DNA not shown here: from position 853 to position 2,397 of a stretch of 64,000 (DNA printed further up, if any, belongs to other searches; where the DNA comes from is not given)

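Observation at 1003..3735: Phospholipid operon pgsA-cdsA-plsC in which PlsC is fused to a DedA-family membrane domain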

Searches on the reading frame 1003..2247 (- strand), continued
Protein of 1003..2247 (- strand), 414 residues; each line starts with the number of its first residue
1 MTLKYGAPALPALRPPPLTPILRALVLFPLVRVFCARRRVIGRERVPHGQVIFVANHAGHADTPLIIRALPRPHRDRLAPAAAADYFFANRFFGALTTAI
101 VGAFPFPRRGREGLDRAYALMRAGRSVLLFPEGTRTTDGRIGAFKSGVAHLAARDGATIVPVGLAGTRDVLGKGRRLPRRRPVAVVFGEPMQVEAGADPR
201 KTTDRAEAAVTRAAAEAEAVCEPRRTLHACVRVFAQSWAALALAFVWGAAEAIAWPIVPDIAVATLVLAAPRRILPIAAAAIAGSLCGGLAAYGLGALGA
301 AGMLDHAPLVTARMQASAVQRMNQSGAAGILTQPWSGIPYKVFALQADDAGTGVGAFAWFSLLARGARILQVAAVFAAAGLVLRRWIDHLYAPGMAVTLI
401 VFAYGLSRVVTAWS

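Call 86: fold_search(model_id=the predicted structure, library=pdb)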
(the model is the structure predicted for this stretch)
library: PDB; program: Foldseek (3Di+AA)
matches with E <= 10: 337; with E <= 0.001: 3
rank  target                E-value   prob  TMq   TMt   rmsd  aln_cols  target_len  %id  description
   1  5kym_B                6.3e-08  1.00  0.38  0.64   3.9       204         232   24  Crystal Structure of the 1-acyl-sn-glycerophosphate (LPA) acyltransferase, PlsC, from Thermotoga maritima (released 2017-07-26)
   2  5kym_A                1.1e-07  1.00  0.40  0.66   3.8       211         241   23  Crystal Structure of the 1-acyl-sn-glycerophosphate (LPA) acyltransferase, PlsC, from Thermotoga maritima (released 2017-07-26)
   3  8e4y                  4.4e-05  1.00  0.33  0.22  19.1       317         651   16  Cryo-EM structure of human glycerol-3-phosphate acyltransferase 1 (GPAT1) in complex with 2-oxohexadecyl-CoA (released 2022-12-21)
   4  1iuq                  1.4e-03  1.00  0.36  0.41   4.7       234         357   12  The 1.55 A Crystal Structure of Glycerol-3-Phosphate Acyltransferase (released 2003-10-07)
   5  5f2z_A                2.2e-03  1.00  0.26  0.40   6.3       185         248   17  Crystal structure of membrane associated PatA from Mycobacterium smegmatis in complex with palmitate - P21 space group (released 2016-03-09)
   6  5kn7                  3.0e-03  1.00  0.27  0.34   8.5       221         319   13  Lipid A secondary acyltransferase LpxM from Acinetobacter baumannii (released 2016-09-28)
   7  5f2z_D                1.0e-02  1.00  0.29  0.43   5.6       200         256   16  Crystal structure of membrane associated PatA from Mycobacterium smegmatis in complex with palmitate - P21 space group (released 2016-03-09)
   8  5oce_B                1.6e-02  1.00  0.26  0.40   6.3       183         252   16  THE MOLECULAR MECHANISM OF SUBSTRATE RECOGNITION AND CATALYSIS OF THE MEMBRANE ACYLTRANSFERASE PatA -- Complex of PatA (released 2017-12-27)
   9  5f2t_A                2.1e-02  1.00  0.26  0.41   5.7       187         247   16  Crystal structure of membrane associated PatA from Mycobacterium smegmatis in complex with palmitate - C 2 space group (released 2016-03-09)
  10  5oce_A                2.4e-02  1.00  0.28  0.42   5.5       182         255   16  THE MOLECULAR MECHANISM OF SUBSTRATE RECOGNITION AND CATALYSIS OF THE MEMBRANE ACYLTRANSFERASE PatA -- Complex of PatA (released 2017-12-27)
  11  3dmd_C                9.7e-02  0.72  0.18  0.22  11.8       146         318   17  Structures and Conformations in Solution of the Signal Recognition Particle Receptor from the archaeon Pyrococcus furi (released 2008-11-11)
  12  6geb_B                9.7e-02  0.69  0.20  0.22   9.7       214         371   13  X-ray structure of the Legionella pneumophila ATPase DotB (released 2018-05-30)
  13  1p9r                  1.0e-01  0.66  0.21  0.22  10.3       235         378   11  Crystal Structure of Vibrio cholerae putative NTPase EpsE (released 2003-10-14)
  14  3dmd_B                1.1e-01  0.80  0.17  0.21   6.6       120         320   18  Structures and Conformations in Solution of the Signal Recognition Particle Receptor from the archaeon Pyrococcus furi (released 2008-11-11)
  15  3jvu_C                1.6e-01  0.44  0.19  0.22   9.2       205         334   14  Crystal structure of unliganded P. aeruginosa PilT (released 2010-07-21)
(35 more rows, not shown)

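Call 95: list_cluster_members(proteins=[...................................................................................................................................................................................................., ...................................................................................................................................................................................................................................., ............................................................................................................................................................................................, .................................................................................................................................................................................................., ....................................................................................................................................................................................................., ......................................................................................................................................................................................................, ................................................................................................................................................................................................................, window:1003-2247:-])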
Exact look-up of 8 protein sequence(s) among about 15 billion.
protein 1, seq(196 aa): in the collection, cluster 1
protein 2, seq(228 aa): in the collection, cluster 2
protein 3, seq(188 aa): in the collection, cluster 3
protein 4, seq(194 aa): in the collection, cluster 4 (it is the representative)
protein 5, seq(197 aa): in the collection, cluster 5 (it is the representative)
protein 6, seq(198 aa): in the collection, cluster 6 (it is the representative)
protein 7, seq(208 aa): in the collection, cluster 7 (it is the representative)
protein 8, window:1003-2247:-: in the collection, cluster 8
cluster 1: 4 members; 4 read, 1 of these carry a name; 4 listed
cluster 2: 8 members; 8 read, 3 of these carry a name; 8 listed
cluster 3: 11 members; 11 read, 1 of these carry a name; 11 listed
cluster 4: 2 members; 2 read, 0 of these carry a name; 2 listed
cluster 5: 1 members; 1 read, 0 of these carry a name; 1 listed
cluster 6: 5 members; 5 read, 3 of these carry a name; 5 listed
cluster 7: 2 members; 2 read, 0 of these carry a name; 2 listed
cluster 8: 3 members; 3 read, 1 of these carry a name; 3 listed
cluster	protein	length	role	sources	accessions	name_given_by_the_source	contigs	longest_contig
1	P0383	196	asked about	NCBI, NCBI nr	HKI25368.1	MAG TPA: hypothetical protein VKA07_03535 [Candidatus Sulfotelmatobacter sp.] | hypothetical protein [Candidatus Sulfotelmatobacter sp.]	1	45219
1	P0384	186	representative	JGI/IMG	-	-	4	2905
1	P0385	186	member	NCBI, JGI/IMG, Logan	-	-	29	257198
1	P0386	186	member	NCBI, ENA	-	-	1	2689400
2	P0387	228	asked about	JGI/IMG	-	-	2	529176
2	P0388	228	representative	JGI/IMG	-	membrane protein YqaA with SNARE-associated domain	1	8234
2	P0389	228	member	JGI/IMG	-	membrane protein YqaA with SNARE-associated domain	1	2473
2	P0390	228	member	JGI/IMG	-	membrane protein YqaA with SNARE-associated domain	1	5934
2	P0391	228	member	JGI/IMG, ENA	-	-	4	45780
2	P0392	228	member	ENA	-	-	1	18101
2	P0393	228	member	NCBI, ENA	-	-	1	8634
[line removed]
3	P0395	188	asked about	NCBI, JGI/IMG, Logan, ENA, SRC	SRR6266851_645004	-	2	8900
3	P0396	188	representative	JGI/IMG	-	hypothetical protein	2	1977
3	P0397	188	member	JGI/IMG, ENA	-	-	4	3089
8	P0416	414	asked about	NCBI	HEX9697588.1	MAG TPA: lysophospholipid acyltransferase family protein [Actinomycetota bacterium]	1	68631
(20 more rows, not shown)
